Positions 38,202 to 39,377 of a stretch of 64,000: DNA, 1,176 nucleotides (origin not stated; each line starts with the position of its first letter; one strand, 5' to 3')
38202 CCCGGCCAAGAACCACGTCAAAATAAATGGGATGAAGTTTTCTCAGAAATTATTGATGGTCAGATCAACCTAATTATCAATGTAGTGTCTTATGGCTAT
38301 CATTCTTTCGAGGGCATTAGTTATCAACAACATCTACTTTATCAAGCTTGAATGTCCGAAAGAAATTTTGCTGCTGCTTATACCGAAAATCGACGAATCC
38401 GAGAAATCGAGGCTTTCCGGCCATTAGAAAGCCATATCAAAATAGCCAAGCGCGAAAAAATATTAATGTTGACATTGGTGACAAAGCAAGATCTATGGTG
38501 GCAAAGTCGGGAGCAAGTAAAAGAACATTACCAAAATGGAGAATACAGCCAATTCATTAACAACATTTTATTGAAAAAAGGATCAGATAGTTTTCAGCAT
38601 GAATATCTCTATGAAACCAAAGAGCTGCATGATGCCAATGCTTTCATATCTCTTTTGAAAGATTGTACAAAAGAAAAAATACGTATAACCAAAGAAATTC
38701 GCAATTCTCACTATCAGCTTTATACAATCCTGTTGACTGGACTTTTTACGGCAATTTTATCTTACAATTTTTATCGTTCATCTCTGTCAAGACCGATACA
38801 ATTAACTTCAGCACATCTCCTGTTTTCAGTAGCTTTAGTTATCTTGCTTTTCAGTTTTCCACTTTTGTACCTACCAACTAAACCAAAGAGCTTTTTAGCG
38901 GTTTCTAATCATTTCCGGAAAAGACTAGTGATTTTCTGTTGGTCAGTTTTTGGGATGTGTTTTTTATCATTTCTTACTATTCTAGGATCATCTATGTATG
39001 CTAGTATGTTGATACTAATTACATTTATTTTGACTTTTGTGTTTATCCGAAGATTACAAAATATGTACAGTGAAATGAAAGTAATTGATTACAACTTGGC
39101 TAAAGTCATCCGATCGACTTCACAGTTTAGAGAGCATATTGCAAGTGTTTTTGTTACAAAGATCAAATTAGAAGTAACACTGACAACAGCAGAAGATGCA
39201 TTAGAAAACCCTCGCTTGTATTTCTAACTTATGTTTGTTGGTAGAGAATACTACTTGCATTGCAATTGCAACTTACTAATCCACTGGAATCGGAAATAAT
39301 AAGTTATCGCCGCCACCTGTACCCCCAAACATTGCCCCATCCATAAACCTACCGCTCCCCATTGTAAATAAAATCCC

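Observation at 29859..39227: Ten same-strand ORFs (nine genes if the split GTPase is counted once) forming a compositionally mosaic accessory array that matches no described system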

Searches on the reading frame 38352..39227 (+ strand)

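Call 3: search_protein_families(library=pfam, proteins=[window:38352-39227:+], max_evalue=0.01)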
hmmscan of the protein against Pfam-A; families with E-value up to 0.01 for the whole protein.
window:38352-39227:+ (291 aa): 1 family
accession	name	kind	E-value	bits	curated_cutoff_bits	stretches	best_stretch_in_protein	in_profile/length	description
PF04756.19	OST3_OST6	-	0.0035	17.2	27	1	81-166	112-195/294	OST3 / OST6 family, transporter family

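Call 4: search_protein_families(library=ncbifam, proteins=[window:38352-39227:+], max_evalue=0.01)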
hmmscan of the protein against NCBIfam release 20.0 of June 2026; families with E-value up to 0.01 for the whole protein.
window:38352-39227:+ (291 aa): 0 families

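Call 34: search_protein_families(library=padloc, proteins=[L001:9266-10099:+, L001:10123-10821:+], max_evalue=0.01)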
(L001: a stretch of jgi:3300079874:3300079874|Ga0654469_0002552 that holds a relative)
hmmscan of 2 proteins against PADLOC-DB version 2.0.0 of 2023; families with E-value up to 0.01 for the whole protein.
L001:9266-10099:+ (278 aa): 2 families
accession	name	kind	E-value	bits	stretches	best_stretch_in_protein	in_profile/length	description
PDLC04898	PDC-S06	-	0.00061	16.2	1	25-136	15-118/752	-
PDLC04140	mad8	-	0.0014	16.2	1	41-173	30-128/314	mads_8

L001:10123-10821:+ (233 aa): 0 families

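Call 35: search_protein_families(library=pfam, proteins=[L001:9266-10099:+, L001:10123-10821:+, L001:2097-2993:+], max_evalue=0.1)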
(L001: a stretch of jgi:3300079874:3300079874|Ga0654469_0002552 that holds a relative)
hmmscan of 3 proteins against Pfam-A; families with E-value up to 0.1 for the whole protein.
L001:9266-10099:+ (278 aa): 8 families
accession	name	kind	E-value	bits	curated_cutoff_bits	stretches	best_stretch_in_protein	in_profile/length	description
PF03193.22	RsgA_GTPase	-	0.00036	20.8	30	1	5-64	74-132/174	RsgA GTPase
PF00005.33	ABC_tran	-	0.0031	18.5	25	1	40-83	13-50/137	ABC transporter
PF13521.12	AAA_28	-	0.0068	17.1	27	1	40-61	1-22/164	AAA domain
PF05049.19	IIGP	-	0.0086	15.6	24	1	4-58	2-55/375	Interferon-inducible GTPase (IIGP)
PF01926.29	MMR_HSR1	-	0.016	15.7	21.9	1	40-137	1-97/113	50S ribosome-binding GTPase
PF20720.3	nSTAND3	-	0.053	13.6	27.2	0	27-67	7-46/155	Novel STAND NTPase 3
PF04851.21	ResIII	-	0.071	13.4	22.5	0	25-55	10-40/164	Type III restriction enzyme, res subunit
PF13238.12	AAA_18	-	0.081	13.8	29.4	0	41-62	1-22/128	AAA domain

L001:10123-10821:+ (233 aa): 1 family
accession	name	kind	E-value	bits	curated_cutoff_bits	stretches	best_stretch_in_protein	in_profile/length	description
PF00507.24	Oxidored_q4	-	0.0049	17.5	23.3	1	43-109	25-84/99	NADH-ubiquinone/plastoquinone oxidoreductase, chain 3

L001:2097-2993:+ (299 aa): 0 families

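Call 46: search_protein_families(library=ncbifam, proteins=[L013:4553-6145:+, L013:6167-7183:+, L013:7411-8316:+, L013:8367-9167:+, L013:9161-9946:+, L013:10001-10945:+, L016:7310-8473:+, L016:4834-6258:+, L016:3650-4834:+], max_evalue=0.00001)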
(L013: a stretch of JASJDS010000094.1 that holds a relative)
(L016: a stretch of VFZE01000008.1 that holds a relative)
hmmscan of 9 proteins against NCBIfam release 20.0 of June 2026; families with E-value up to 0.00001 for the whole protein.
L013:4553-6145:+ (531 aa): 9 families
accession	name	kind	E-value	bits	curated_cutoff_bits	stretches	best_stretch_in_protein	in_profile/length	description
NF053612.1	anchor_PA1041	equivalog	7e-14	52.3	250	1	399-526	106-235/236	PA1041 family peptidoglycan-binding anchor lipoprotein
NF053611.1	YiaD_Gzip_OmpA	equivalog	4.4e-12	46.1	175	1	424-510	104-186/206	YiaD family glycine zipper/OmpA-like lipoprotein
NF008071.1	PRK10808.1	equivalog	2.3e-11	43.7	277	1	407-508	219-317/358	porin OmpA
NF045787.1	OmpABordt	equivalog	3.6e-10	39.9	200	1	424-511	87-172/194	outer membrane protein OmpA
NF053585.1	OMP_LP_YfiB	equivalog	8.3e-10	38.8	128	1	424-507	58-139/163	outer membrane lipoprotein YfiB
NF047726.1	AutTranAdhPGAsTpgA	equivalog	5.7e-09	35.5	350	1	415-499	147-231/268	trimeric autotransporter adhesin/peptidogylcan-associated protein TpgA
TIGR02802.1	Pal_lipo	equivalog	5.9e-08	32.8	125.35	1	423-498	1-73/104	peptidoglycan-associated lipoprotein Pal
TIGR03789.1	pdsO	hypoth_equivalog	2.7e-07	30.5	152.2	1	421-497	136-211/243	sortase-associated OmpA-like protein PdsO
NF052230.1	T9SS_PorE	exception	6.2e-06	24.8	600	1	425-505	518-596/648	PorE family type IX secretion system protein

L013:6167-7183:+ (339 aa): 7 families
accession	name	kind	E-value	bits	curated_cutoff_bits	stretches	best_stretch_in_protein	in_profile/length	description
TIGR01728.1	SsuA_fam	subfamily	1.2e-42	146.1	163.5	1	39-330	2-289/290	aliphatic sulfonate ABC transporter substrate-binding protein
TIGR03427.1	ABC_peri_uca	equivalog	6.4e-19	68.3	333.9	1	37-289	3-262/328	putative urea ABC transporter substrate-binding protein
NF008588.0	PRK11553.1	subfamily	9e-18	64.3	299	1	125-274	118-266/319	aliphatic sulfonate ABC transporter substrate-binding protein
NF040735.1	SBP_SaoX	equivalog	3e-17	62.7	300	1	53-267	20-237/330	ABC transporter substrate-binding subunit SaoX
TIGR01729.1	taurine_ABC_bnd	equivalog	5.5e-13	49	304.25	1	80-255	42-220/300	taurine ABC transporter substrate-binding protein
TIGR02122.1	TRAP_TAXI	subfamily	2.4e-08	33.2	84.35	1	107-189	112-196/320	TAXI family TRAP transporter solute-binding subunit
NF008553.0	PRK11480.1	equivalog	4.7e-08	32.6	490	1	81-256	67-243/320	taurine ABC transporter substrate-binding protein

L013:7411-8316:+ (302 aa): 0 families

L013:8367-9167:+ (267 aa): 7 families
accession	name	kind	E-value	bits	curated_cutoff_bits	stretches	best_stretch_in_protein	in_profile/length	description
NF040733.1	ABC_perm_U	equivalog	4.5e-37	127.9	295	1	22-267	6-249/251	ABC transporter permease subunit SaoP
NF007545.0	PRK10160.1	equivalog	6.2e-35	121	342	1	15-266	14-270/275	taurine ABC transporter permease TauC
NF008470.0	PRK11365.1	equivalog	1.4e-29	103.3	347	1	24-266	8-252/263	aliphatic sulfonate ABC transporter permease SsuC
TIGR01183.1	ntrB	equivalog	8.3e-21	74.6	209.05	1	72-255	15-198/202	nitrate ABC transporter permease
TIGR03416.1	ABC_choXWV_perm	equivalog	1.1e-18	67.7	363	1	66-249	77-260/267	choline ABC transporter permease subunit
NF008196.0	PRK10952.1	equivalog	6e-15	54.9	439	1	81-230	151-299/356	glycine betaine/L-proline ABC transporter permease ProW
NF040932.1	ABC_arch_GlcU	equivalog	2.6e-07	30.6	340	1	28-199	17-194/272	glucose ABC transporter permease GlcU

L013:9161-9946:+ (262 aa): 187 families (the best 25 are shown)
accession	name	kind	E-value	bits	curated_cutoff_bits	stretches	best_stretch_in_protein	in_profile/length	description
TIGR01184.1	ntrCD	subfamily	1.6e-63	214.4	291.8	1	32-253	1-228/230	nitrate ABC transporter ATP-binding protein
TIGR03265.1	PhnT2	equivalog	2.1e-62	211.4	457.7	1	22-217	10-210/353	putative 2-aminoethylphosphonate ABC transporter ATP-binding protein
NF040729.1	ABC_ATP_SaoA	equivalog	2.3e-62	210.6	360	1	12-252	2-243/248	ABC transporter ATP-binding protein SaoA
NF008421.0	PRK11248.1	equivalog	1.8e-59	201.3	357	1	25-226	10-213/255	taurine ABC transporter ATP-binding subunit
TIGR00968.1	3a0106s01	subfamily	3.8e-56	190.3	342.75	1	22-217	6-206/237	sulfate ABC transporter ATP-binding protein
NF006987.0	PRK09452.1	equivalog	8.2e-55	186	482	1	5-217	11-223/378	spermidine/putrescine ABC transporter ATP-binding protein PotA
TIGR01187.1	potA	subfamily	1.2e-53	182.3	355.6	1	47-217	1-176/325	polyamine ABC transporter ATP-binding protein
NF043075.1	MMSYN1_0197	equivalog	2e-53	181.5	550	1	11-216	2-207/341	spermidine/putrescine ABC transporter ATP-binding protein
NF008420.0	PRK11247.1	equivalog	1.5e-51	175.1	395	1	22-236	18-226/257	aliphatic sulfonates ABC transporter ATP-binding protein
NF008105.0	PRK10851.1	equivalog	2e-51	174.8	502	1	22-217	8-212/362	sulfate/thiosulfate ABC transporter ATP-binding protein CysA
NF008653.0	PRK11650.1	subfamily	7.8e-51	173.2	432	1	12-216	4-209/357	sn-glycerol-3-phosphate ABC transporter ATP-binding protein UgpC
TIGR01186.1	proV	subfamily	8.2e-51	173.2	326.6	1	30-217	7-205/363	betaine/proline/choline family ABC transporter ATP-binding protein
NF040933.2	ABC_arch_GlcV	equivalog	6.7e-49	166.7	450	1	13-215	4-215/357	glucose ABC transporter ATP-binding protein GlcV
NF008621.0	PRK11607.1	equivalog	7.4e-49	166.5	613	1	11-216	19-224/377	putrescine ABC transporter ATP-binding subunit PotG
NF040840.2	tungstate_WtpC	equivalog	1.2e-48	166.1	440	1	31-217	15-206/347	tungstate ABC transporter ATP-binding protein WtpC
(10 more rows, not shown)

L013:10001-10945:+ (315 aa): 0 families

L016:7310-8473:+ (388 aa): 2 families
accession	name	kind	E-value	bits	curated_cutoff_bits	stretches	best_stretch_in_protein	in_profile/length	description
NF050172.1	CDNTAsCap12CFB2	equivalog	3.9e-20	72.3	450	1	3-152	2-150/312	CBASS system CD-NTase-associated NAD(+) hydrolase Cap12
NF050171.1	CDNTAsCap12CFB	equivalog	4.5e-18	65.5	450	1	5-127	1-125/305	CBASS system CD-NTase-associated NAD(+) hydrolase Cap12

L016:4834-6258:+ (475 aa): 4 families
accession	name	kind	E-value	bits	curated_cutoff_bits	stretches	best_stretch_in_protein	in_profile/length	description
NF010322.0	PRK13759.1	equivalog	1.4e-32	112.9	481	2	21-130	4-107/486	arylsulfatase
TIGR03417.1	chol_sulfatase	equivalog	2e-30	106.2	433.45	2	264-465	259-435/500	choline-sulfatase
NF045661.1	HdlasePehA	equivalog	7.1e-17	61.2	900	1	260-386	284-397/506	phosphoric/sulfuric ester hydrolase PehA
NF052527.1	Mn_arylsulf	exception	2e-15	56.7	850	1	23-130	1-103/479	manganese-dependent arylsulfatase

L016:3650-4834:+ (395 aa): 0 families

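Call 47: search_protein_families(library=pfam, proteins=[L013:4553-6145:+, L013:6167-7183:+, L013:7411-8316:+, L013:8367-9167:+, L013:9161-9946:+, L013:10001-10945:+, L016:7310-8473:+, L016:4834-6258:+, L016:3650-4834:+], max_evalue=0.001)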
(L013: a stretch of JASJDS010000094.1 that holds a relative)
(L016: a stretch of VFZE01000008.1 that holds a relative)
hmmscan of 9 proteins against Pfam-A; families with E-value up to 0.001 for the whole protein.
L013:4553-6145:+ (531 aa): 2 families
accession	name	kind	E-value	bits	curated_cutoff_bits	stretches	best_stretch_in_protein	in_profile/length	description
PF00691.25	OmpA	-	1.1e-14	55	27.2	1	429-506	4-82/98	OmpA family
PF09084.16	NMT1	-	0.00092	19.6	20.5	0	72-275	17-202/216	NMT1/THI5 like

L013:6167-7183:+ (339 aa): 3 families
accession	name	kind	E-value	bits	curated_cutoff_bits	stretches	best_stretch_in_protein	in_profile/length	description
PF09084.16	NMT1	-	4.4e-28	99.1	20.5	1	48-255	4-216/216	NMT1/THI5 like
PF13379.11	NMT1_2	-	2e-22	80.7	24.7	1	36-258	6-247/252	NMT1-like family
PF12974.12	Phosphonate-bd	-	3e-09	37.1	27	1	61-216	25-194/242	ABC transporter, phosphonate, periplasmic substrate-binding protein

L013:7411-8316:+ (302 aa): 0 families

L013:8367-9167:+ (267 aa): 1 family
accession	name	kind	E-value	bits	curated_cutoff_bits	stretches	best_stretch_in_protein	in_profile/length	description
PF00528.27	BPD_transp_1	-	1.4e-21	77.5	26.4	1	95-263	2-182/184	Binding-protein-dependent transport system inner membrane component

L013:9161-9946:+ (262 aa): 4 families
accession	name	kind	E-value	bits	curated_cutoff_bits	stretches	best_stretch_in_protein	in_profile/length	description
PF00005.33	ABC_tran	-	5.5e-35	121.4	25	1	32-169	1-136/137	ABC transporter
PF13304.12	AAA_21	-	4.1e-05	24.2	27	0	44-65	1-22/304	AAA domain, putative AbiEii toxin, Type IV TA system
PF02463.25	SMC_N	-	0.00022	21.2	40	0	41-59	23-41/220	RecF/RecN/SMC N terminal domain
PF03215.21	Rad17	-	0.00033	21.1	23.8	0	40-63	42-66/186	Rad17 P-loop domain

L013:10001-10945:+ (315 aa): 0 families

L016:7310-8473:+ (388 aa): 1 family
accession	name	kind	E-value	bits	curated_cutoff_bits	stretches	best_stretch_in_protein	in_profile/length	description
PF10137.14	CAP12-PCTIR_TIR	-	9.4e-23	80.9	24.7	1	5-125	1-118/119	CAP12/Pycsar effector protein, TIR domain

L016:4834-6258:+ (475 aa): 3 families
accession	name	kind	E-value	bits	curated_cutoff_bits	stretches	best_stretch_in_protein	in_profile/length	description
PF00884.28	Sulfatase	-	7.3e-51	173.7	25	1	24-360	1-297/301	Sulfatase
PF16347.10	SGSH_C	-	8.9e-07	29.6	29.3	0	322-393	11-82/154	N-sulphoglucosamine sulphohydrolase, C-terminal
PF01663.27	Phosphodiest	-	7.3e-06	26.2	23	0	262-307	186-231/342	Type I phosphodiesterase / nucleotide pyrophosphatase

L016:3650-4834:+ (395 aa): 2 families
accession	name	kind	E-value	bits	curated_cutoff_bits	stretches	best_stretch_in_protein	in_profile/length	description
PF06439.18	3keto-disac_hyd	-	3.9e-75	252.5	26.8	2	26-212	2-186/187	3-keto-disaccharide hydrolase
PF20407.5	DUF1583_N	-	7.3e-05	23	22.9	0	330-364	85-119/150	Domain of unknown function (DUF1583_N)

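Call 82: search_protein_families(library=phrogs, proteins=[L001:9266-10099:+, L001:10123-10821:+], max_evalue=0.01)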
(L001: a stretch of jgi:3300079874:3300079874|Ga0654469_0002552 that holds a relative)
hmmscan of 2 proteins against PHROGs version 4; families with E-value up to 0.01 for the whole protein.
L001:9266-10099:+ (278 aa): 3 families
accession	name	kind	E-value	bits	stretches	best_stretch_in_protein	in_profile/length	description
phrog_5846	-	DNA, RNA and nucleotide metabolism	0.00044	20.6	1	30-78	28-70/380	clamp loader of DNA polymerase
phrog_25625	-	unknown function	0.008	17.6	0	107-172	31-93/114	-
phrog_2107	-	other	0.008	16.9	0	39-66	4-31/201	thymidylate kinase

L001:10123-10821:+ (233 aa): 0 families

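Call 87: search_protein_families(library=pfam, proteins=[L012:7036-8595:+, L012:9229-9816:+, L010:6422-8251:+, L011:3920-5110:+, L011:5234-6031:+, L011:6592-7293:+, L014:1742-4291:+, L015:114-1043:-, L013:7411-8316:+], max_evalue=0.01)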
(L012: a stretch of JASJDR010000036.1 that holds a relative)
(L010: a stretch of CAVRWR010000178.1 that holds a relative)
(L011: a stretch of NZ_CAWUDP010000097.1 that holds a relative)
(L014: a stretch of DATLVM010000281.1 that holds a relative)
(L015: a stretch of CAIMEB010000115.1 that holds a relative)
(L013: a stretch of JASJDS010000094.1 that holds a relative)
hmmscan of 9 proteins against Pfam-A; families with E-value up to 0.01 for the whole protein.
L012:7036-8595:+ (520 aa): 2 families
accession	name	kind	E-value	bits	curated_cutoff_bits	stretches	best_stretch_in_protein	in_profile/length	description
PF00691.25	OmpA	-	1.9e-14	54.2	27.2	1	421-506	4-89/98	OmpA family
PF09084.16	NMT1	-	0.0097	16.3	20.5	0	213-269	142-201/216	NMT1/THI5 like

L012:9229-9816:+ (196 aa): 1 family
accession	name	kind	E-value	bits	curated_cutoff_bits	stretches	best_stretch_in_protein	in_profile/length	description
PF05419.17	GUN4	-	5.9e-36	124.1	29.2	1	52-175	2-126/141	GUN4-like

L010:6422-8251:+ (610 aa): 2 families
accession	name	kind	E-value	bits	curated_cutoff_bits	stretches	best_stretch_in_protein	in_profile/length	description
PF09084.16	NMT1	-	3.6e-07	30.8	20.5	1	54-79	6-31/216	NMT1/THI5 like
PF13379.11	NMT1_2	-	1.5e-05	25.4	24.7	1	38-87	4-53/252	NMT1-like family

L011:3920-5110:+ (397 aa): 7 families
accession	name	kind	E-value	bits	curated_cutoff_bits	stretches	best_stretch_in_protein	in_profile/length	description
PF00069.31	Pkinase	-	2e-35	122.9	31.7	1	34-271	19-252/263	Protein kinase domain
PF07714.23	PK_Tyr_Ser-Thr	-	4.4e-25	88.9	23.1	1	34-271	23-249/258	Protein tyrosine and serine/threonine kinase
PF03109.22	ABC1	-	1.3e-08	34.7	22.9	1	66-187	109-228/244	ABC1 atypical kinase-like domain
PF01163.29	RIO1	-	7.5e-05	22.9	22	1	97-180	81-158/187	RIO domain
PF06293.20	Kdo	-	0.00036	20.5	21.3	1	98-179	93-175/207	Lipopolysaccharide kinase (Kdo/WaaP) family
PF17667.7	Pkinase_fungal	-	0.0005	19.3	24.1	1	128-177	289-343/387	Fungal protein kinase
PF01636.29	APH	-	0.0015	18.7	23.2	0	146-174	170-198/239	Phosphotransferase enzyme family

L011:5234-6031:+ (266 aa): 4 families
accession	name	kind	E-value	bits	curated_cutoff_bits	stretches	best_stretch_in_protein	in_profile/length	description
PF00805.28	Pentapeptide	-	6.2e-38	128.4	20.2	4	205-243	1-39/40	Pentapeptide repeats (8 copies)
PF13599.13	Pentapeptide_4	-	6.9e-14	52.1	38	2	171-240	7-76/78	Pentapeptide repeat region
PF13576.12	Pentapeptide_3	-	5.2e-09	36.6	27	1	205-243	4-45/48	Pentapeptide repeats (9 copies)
PF25296.1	Decapeptide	-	0.0001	22.5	45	0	200-255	15-69/74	Decapeptide repeat region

L011:6592-7293:+ (234 aa): 0 families

L014:1742-4291:+ (850 aa): 7 families
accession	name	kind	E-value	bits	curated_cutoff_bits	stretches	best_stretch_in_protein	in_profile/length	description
PF13603.12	tRNA-synt_1_2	-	6.4e-62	208.8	25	1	222-421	1-183/185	Leucyl-tRNA synthetase, editing domain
PF00133.28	tRNA-synt_1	-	8.6e-46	156.9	22.7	2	13-225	1-225/414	tRNA synthetases class I (I, L, M and V)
PF09334.17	tRNA-synt_1g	-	2.6e-28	99.3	20.1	2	41-182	7-145/391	tRNA synthetases class I (M)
PF08264.19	Anticodon_1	-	4e-23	82.4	25.1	1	685-810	2-142/148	Anticodon-binding domain of tRNA ligase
PF01406.26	tRNA-synt_1e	-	0.0012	18.7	27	0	580-650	236-299/301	tRNA synthetases class I (C) catalytic domain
PF13248.11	Zn_ribbon_3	-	0.0024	17.7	27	0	496-505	3-12/26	zinc-ribbon domain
PF24292.1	DUF7479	-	0.0049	17.4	27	0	450-467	27-44/60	Domain of unknown function (DUF7479)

L015:114-1043:- (309 aa): 2 families
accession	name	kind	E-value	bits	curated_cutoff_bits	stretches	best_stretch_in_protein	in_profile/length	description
PF01609.27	DDE_Tnp_1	-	4.7e-07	30.2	23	1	145-245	28-116/200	Transposase DDE domain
PF13751.12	DDE_Tnp_1_6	-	0.0015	19.3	25.1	1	258-302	1-50/125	Transposase DDE domain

L013:7411-8316:+ (302 aa): 0 families
